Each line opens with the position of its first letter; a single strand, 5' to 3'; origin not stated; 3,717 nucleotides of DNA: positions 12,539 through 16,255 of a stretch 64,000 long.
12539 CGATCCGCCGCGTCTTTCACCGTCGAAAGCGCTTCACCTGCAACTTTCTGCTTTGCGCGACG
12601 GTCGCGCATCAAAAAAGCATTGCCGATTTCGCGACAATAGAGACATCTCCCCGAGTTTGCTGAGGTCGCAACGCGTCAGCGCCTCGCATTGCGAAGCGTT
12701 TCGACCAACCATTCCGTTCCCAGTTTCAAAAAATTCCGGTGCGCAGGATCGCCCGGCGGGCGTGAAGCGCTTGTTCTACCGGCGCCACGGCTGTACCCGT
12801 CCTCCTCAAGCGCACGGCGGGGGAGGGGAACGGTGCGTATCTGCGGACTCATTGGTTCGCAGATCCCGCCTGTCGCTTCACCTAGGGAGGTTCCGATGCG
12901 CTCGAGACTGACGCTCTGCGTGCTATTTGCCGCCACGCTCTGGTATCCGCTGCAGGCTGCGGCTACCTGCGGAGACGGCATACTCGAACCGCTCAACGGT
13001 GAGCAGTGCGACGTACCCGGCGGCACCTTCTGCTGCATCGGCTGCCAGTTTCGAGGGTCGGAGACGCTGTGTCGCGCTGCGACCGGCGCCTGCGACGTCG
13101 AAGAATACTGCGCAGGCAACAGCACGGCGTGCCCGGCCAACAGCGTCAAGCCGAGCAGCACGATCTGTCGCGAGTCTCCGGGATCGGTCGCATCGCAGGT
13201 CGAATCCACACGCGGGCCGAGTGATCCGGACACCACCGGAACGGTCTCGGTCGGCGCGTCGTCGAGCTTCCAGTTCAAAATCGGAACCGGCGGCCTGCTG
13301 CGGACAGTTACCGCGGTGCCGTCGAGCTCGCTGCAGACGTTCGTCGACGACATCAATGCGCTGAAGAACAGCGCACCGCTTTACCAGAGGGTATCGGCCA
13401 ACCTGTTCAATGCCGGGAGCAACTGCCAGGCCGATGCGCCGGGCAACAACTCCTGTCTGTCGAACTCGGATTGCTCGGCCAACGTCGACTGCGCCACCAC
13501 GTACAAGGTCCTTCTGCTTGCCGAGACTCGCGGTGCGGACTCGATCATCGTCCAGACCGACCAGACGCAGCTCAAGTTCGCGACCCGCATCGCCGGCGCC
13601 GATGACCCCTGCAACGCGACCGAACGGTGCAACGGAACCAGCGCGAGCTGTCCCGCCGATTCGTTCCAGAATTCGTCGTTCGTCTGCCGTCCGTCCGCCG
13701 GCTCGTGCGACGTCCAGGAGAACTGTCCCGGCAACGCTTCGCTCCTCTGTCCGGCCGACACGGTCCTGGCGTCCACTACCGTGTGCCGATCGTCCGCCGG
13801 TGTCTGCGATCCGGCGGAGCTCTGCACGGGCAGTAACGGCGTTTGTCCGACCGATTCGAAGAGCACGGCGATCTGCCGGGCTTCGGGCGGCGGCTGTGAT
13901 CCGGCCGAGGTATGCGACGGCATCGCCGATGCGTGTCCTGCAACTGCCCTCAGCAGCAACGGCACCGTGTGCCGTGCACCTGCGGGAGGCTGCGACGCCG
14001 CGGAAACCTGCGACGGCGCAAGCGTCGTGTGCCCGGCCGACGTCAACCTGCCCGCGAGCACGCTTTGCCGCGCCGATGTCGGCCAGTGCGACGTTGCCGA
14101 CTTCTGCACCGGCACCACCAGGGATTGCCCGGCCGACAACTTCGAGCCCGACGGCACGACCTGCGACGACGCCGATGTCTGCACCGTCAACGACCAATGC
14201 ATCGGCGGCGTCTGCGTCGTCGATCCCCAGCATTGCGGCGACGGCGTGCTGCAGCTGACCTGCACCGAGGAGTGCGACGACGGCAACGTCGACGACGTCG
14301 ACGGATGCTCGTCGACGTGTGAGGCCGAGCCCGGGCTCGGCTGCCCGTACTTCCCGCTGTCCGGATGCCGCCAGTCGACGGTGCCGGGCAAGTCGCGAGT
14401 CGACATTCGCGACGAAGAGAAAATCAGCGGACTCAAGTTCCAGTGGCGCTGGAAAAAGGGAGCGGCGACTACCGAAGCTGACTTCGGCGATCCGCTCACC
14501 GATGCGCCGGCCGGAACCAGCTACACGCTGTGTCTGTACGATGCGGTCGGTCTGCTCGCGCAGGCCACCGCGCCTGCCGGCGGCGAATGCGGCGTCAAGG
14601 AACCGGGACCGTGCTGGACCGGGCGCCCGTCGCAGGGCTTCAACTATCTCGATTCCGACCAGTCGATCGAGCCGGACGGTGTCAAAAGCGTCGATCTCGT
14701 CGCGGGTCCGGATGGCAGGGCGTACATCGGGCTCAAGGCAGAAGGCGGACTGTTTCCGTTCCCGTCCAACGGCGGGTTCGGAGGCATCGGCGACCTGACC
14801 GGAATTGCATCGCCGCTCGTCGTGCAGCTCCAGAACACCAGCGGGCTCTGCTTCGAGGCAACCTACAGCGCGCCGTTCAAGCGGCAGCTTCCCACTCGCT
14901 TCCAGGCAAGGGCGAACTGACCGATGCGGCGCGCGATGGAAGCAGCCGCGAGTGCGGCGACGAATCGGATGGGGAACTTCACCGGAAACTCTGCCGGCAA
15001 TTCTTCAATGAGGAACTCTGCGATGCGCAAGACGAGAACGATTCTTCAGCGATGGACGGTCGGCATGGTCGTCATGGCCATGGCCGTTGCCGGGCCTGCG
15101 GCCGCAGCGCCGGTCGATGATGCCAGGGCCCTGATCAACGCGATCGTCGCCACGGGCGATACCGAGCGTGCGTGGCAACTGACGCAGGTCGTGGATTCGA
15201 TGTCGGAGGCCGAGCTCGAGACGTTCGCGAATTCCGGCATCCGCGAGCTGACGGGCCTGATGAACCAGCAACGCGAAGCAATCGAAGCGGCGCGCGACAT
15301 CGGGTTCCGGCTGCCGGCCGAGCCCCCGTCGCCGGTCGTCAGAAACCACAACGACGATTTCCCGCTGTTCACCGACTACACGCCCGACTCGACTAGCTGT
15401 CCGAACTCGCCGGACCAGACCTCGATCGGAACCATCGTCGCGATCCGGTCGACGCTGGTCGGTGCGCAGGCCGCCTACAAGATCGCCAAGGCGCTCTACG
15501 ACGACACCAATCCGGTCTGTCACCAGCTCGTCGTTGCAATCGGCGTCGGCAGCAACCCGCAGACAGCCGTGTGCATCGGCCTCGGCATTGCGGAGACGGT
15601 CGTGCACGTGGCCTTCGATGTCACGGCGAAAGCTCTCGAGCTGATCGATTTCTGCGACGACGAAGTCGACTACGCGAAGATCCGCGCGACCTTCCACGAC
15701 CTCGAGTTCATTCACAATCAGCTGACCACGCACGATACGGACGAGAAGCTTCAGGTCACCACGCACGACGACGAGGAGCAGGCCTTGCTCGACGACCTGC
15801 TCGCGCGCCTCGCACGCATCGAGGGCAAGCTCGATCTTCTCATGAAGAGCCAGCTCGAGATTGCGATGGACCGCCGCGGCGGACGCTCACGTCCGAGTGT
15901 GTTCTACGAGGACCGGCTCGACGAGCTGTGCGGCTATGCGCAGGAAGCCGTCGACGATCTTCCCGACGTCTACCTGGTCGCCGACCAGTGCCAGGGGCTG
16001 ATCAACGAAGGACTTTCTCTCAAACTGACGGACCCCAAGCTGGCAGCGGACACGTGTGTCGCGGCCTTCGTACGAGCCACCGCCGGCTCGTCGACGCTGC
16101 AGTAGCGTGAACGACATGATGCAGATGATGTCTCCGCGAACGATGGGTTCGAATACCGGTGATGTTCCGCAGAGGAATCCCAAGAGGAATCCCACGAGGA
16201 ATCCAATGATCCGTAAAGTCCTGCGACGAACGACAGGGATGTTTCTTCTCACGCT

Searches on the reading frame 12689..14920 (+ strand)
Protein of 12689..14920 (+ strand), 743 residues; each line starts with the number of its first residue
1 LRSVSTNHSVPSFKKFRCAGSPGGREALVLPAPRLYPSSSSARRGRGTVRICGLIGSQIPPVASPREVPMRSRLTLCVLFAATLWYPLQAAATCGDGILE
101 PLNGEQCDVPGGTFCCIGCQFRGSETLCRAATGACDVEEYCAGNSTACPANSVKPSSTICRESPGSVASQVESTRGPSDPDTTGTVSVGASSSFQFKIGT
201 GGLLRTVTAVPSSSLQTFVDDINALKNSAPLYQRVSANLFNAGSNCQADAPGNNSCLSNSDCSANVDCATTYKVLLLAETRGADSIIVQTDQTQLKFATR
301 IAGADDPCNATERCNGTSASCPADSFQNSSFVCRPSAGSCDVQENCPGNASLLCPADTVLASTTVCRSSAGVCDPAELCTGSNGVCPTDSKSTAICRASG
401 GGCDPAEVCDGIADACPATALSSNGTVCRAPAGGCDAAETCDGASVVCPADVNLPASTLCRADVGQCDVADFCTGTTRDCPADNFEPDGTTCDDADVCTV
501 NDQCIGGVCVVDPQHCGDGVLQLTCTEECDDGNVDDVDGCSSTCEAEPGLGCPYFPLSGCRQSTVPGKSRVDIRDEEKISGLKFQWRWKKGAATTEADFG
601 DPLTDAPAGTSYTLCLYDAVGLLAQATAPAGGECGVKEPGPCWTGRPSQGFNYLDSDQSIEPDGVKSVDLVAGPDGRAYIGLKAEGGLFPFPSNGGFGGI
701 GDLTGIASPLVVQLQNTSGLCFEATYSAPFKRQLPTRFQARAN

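Call 4: search_protein_families(library=pfam, proteins=[window:12689-14920:+], max_evalue=1)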
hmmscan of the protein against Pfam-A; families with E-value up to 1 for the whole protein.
window:12689-14920:+ (743 aa): 2 families
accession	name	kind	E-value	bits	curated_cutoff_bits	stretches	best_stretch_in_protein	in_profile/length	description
PF00200.28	Disintegrin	-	4.2e-29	101.6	35.1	6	103-151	29-75/75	Disintegrin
PF13948.11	DUF4215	-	0.0027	18.4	27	1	498-544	4-46/47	Domain of unknown function (DUF4215)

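Call 8: search_protein_families(library=ncbifam, proteins=[window:12689-14920:+], max_evalue=0.1)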
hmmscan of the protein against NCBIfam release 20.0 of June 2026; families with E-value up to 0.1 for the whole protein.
window:12689-14920:+ (743 aa): 1 family
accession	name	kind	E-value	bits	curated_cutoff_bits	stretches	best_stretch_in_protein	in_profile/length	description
TIGR02232.1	myxo_disulf_rpt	repeat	9.9e-10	38.1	20.8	1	515-552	3-38/38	cysteine-rich acidic repeat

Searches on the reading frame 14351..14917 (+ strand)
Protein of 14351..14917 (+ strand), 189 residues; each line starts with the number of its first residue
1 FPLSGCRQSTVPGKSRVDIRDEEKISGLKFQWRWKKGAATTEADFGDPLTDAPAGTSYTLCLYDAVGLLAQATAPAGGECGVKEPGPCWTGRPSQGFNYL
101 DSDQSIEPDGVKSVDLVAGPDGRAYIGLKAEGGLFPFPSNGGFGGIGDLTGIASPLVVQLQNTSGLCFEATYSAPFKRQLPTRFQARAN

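Call 39: find_homologous_proteins(query=window:14351-14917:+, max_evalue=0.001)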
Query window:14351-14917:+ (189 aa): 10 proteins with E <= 0.001 among 176 candidates.
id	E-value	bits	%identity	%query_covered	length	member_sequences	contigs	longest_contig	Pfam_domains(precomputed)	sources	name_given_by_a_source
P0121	5.0e-66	240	69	84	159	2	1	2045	-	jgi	jgi:hypothetical protein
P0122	3.1e-64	234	69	78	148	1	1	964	-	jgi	jgi:hypothetical protein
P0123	2.3e-27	114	39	99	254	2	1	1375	-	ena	-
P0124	3.6e-23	100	38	98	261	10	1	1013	PF13517.13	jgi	jgi:hypothetical protein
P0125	1.0e-22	99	39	93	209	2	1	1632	-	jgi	jgi:hypothetical protein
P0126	1.1e-21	95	44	77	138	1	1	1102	-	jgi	jgi:hypothetical protein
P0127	4.9e-20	90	37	96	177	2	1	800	-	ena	-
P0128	8.3e-20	89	39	92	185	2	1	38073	-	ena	-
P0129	1.6e-19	88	37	97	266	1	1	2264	PF13517.13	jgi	jgi:hypothetical protein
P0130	5.1e-17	80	38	90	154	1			-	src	-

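Call 51: predict_structure(alignment_id=A2)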
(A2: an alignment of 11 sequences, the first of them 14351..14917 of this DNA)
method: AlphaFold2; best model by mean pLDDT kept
length: 189 residues; sequences in the alignment: 11
mean_pLDDT: 77.3   pTM: 0.77
mean pLDDT of the five models: 77.3, 71.5, 56.4, 48.8, 39.6
residues with pLDDT >= 90: 32; 70-90: 103; 50-70: 41; < 50: 13
segments of 3 or more residues with pLDDT < 50: 138-147
pLDDT, mean of each block of 10 residues (from residue 1): 64 77 62 79 90 89 85 88 86 90 68 88 83 56 50 85 89 69 72
secondary structure, 60 per line:
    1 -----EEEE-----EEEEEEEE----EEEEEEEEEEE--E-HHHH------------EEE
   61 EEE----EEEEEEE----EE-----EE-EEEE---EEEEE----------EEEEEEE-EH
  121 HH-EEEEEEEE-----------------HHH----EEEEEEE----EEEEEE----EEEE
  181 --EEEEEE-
elements in order: E6-9 E15-22 E27-37 H42-45 E58-63 E68-74 E89-92 E96-100 E111-117 E124-131 E156-162 E167-172 E177-180 E183-188

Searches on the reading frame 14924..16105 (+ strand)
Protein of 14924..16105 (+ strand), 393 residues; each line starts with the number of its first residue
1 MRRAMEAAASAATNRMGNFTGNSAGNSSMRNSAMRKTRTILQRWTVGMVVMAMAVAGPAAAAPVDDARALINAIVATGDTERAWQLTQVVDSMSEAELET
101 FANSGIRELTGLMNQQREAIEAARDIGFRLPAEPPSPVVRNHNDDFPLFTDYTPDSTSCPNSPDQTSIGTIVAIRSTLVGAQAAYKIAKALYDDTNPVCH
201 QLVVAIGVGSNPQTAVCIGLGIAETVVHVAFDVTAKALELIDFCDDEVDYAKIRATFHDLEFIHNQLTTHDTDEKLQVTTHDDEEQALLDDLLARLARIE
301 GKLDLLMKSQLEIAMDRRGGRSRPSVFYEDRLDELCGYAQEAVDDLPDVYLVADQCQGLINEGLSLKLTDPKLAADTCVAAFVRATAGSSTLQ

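Call 4: search_protein_families(library=pfam, proteins=[window:14924-16105:+], max_evalue=1)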
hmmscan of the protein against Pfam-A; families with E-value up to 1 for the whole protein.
window:14924-16105:+ (393 aa): 0 families

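Call 8: search_protein_families(library=ncbifam, proteins=[window:14924-16105:+], max_evalue=0.1)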
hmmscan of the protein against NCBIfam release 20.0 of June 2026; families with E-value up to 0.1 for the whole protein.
window:14924-16105:+ (393 aa): 1 family
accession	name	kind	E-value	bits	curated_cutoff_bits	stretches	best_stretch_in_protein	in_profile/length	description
NF011944.0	PRK15415.1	equivalog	0.026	13.8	173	1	2-130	137-253/269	propanediol utilization microcompartment protein PduB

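Call 80: search_protein_representatives(protein=window:14987-16102:+)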
Query: 372 residues. Proteins with E-value up to 0.001 (for the whole library): 62; up to 1e-10: 24; up to 1e-30: 8. The best 62 are listed.
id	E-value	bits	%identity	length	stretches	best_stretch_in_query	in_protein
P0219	3.6e-155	532.9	69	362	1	17-372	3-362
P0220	7.5e-92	324.7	48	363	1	18-371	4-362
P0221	1.0e-75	271.6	43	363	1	22-372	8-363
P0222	4.4e-60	220.2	37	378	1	27-367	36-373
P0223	1.4e-57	212.0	37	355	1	17-372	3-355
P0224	3.3e-57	210.8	38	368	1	13-372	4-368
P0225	1.7e-40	155.8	36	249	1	126-371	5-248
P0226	1.1e-39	153.1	36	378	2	98-372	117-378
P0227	3.7e-27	112.0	38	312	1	31-369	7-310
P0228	2.0e-19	86.6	33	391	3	21-263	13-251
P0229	7.8e-19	84.6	31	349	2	118-293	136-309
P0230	8.0e-19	84.6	38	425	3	236-369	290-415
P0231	1.2e-18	84.0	32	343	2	238-366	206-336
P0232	2.1e-17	79.9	38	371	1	148-371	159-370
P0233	2.6e-15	73.0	54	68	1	305-372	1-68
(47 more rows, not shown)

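Call 82: search_protein_families(library=pfam, alignment_id=A4, max_evalue=0.01)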
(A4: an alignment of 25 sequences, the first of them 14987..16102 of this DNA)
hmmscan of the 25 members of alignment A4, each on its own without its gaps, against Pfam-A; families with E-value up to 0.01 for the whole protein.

A. member 1, window:14987-16102:+ (372 aa): 0 families

B. families by the number of members that match (of 25 scanned): 4 families
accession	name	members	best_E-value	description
PF01442.23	Apolipoprotein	1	7.3e-05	Apolipoprotein A1/A4/E domain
PF21865.2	TLN1-like_RS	1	0.0014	Talin 1-like, rod segment domain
PF15665.10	FAM184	1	0.0039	Family with sequence similarity 184, A and B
PF03020.21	LEM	1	0.0045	LEM domain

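Call 83: search_solved_structures(query=A4, max_evalue=1)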
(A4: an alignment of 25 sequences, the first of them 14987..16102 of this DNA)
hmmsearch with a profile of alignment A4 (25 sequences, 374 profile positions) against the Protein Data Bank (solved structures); distinct sequences matched with E-value up to 1: 2.
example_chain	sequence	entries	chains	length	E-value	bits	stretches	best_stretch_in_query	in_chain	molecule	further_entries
2ia2_A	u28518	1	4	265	0.67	12.4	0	54-91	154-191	Putative Transcriptional Regulator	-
6xxz_A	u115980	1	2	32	0.92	12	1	246-276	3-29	2-EK-4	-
